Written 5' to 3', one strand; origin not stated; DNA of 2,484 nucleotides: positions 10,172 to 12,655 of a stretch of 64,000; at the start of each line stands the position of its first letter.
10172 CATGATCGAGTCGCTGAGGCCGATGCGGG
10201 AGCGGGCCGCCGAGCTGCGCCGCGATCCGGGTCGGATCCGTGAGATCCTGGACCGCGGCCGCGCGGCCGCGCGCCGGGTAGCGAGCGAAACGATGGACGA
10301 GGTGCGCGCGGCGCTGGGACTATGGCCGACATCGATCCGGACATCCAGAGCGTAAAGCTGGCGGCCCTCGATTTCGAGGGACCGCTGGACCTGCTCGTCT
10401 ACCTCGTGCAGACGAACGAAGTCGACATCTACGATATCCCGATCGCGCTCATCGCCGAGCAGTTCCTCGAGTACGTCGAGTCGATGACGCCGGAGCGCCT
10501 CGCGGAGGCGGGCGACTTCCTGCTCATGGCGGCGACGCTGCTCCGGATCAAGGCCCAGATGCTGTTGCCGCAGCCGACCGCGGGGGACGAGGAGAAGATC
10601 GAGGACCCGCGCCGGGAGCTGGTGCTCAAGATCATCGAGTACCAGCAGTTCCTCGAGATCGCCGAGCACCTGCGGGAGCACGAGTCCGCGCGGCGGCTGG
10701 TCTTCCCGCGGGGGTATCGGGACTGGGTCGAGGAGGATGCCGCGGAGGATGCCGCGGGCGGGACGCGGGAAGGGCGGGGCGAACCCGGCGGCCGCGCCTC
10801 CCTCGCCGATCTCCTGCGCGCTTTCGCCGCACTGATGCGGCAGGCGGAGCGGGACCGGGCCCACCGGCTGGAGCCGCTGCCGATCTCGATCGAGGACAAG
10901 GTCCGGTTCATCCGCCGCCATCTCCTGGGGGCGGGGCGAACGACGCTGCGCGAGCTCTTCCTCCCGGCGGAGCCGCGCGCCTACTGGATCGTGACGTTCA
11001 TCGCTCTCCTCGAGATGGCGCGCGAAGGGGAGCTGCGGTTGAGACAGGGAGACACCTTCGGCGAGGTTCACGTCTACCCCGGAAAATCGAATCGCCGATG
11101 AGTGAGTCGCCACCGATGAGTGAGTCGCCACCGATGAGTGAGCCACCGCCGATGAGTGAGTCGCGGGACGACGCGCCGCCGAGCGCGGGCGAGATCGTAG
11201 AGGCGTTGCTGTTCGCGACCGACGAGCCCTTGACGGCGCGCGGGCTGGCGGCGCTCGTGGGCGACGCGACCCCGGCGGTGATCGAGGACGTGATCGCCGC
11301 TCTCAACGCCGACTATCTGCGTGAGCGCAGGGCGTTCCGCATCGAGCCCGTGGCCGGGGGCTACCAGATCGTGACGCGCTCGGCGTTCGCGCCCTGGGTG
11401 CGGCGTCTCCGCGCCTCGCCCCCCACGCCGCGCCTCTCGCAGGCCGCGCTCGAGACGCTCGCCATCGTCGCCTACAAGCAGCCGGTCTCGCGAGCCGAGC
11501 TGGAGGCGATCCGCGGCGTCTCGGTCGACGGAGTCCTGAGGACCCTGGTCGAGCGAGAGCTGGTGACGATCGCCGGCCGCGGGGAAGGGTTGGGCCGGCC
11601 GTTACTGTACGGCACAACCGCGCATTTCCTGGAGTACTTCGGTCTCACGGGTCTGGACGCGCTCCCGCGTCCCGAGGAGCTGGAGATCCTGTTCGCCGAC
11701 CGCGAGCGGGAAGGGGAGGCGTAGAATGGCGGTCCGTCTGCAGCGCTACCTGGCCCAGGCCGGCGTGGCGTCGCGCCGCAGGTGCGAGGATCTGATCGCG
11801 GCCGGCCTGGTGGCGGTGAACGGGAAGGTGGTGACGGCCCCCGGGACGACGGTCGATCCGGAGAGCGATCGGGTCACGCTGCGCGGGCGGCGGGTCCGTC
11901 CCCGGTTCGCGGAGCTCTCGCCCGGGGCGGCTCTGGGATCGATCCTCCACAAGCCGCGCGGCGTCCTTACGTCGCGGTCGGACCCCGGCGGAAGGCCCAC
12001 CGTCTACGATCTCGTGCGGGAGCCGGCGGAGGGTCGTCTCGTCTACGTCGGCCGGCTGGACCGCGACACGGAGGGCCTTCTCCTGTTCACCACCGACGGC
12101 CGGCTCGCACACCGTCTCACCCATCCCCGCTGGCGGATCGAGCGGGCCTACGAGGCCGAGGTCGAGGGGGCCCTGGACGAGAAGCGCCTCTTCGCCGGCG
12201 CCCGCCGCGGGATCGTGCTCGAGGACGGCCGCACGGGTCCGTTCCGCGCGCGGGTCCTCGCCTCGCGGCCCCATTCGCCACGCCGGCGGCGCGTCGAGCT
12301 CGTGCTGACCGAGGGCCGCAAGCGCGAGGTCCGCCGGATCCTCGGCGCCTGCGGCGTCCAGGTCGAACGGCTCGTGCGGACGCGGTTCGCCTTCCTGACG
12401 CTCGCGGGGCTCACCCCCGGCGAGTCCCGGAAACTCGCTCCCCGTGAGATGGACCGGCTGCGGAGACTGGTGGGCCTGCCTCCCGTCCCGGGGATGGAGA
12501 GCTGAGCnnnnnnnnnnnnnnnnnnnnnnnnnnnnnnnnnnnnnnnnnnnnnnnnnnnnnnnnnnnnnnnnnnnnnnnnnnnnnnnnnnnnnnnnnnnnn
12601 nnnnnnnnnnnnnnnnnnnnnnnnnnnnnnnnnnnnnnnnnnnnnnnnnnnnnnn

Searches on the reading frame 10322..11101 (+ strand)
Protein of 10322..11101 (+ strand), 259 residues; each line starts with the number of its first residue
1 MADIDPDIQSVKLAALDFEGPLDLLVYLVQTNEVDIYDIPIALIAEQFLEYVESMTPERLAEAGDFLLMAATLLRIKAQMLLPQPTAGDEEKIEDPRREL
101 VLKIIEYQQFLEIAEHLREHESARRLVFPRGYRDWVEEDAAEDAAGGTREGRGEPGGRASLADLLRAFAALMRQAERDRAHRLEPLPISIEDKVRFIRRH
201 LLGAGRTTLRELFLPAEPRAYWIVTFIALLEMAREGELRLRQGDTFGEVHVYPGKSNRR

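Call 75: search_protein_families(library=pfam, proteins=[window:10322-11101:+], max_evalue=0.00001)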
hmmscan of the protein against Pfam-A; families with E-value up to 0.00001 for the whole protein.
window:10322-11101:+ (259 aa): 1 family
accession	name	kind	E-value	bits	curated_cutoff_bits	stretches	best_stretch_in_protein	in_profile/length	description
PF02616.19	SMC_ScpA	-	6.4e-28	98.7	24.6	1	28-251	1-229/232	Segregation and condensation protein ScpA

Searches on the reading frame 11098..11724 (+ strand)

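Call 75: search_protein_families(library=pfam, proteins=[window:11098-11724:+], max_evalue=0.00001)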
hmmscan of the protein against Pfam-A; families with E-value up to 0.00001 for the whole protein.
window:11098-11724:+ (208 aa): 1 family
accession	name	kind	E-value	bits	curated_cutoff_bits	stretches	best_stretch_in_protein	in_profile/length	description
PF04079.22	SMC_ScpB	-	2.3e-52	177.3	27.4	1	33-191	2-159/160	Segregation and condensation complex subunit ScpB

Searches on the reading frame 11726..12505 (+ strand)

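Call 75: search_protein_families(library=pfam, proteins=[window:11726-12505:+], max_evalue=0.00001)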
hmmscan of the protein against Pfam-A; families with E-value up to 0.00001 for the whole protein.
window:11726-12505:+ (259 aa): 2 families
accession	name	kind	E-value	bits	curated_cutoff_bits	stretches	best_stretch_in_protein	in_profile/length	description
PF00849.27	PseudoU_synth_2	-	5.5e-19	69.3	26.8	1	73-206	4-150/152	RNA pseudouridylate synthase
PF01479.30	S4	-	1.1e-13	51.1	22.8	1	3-46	1-45/48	S4 domain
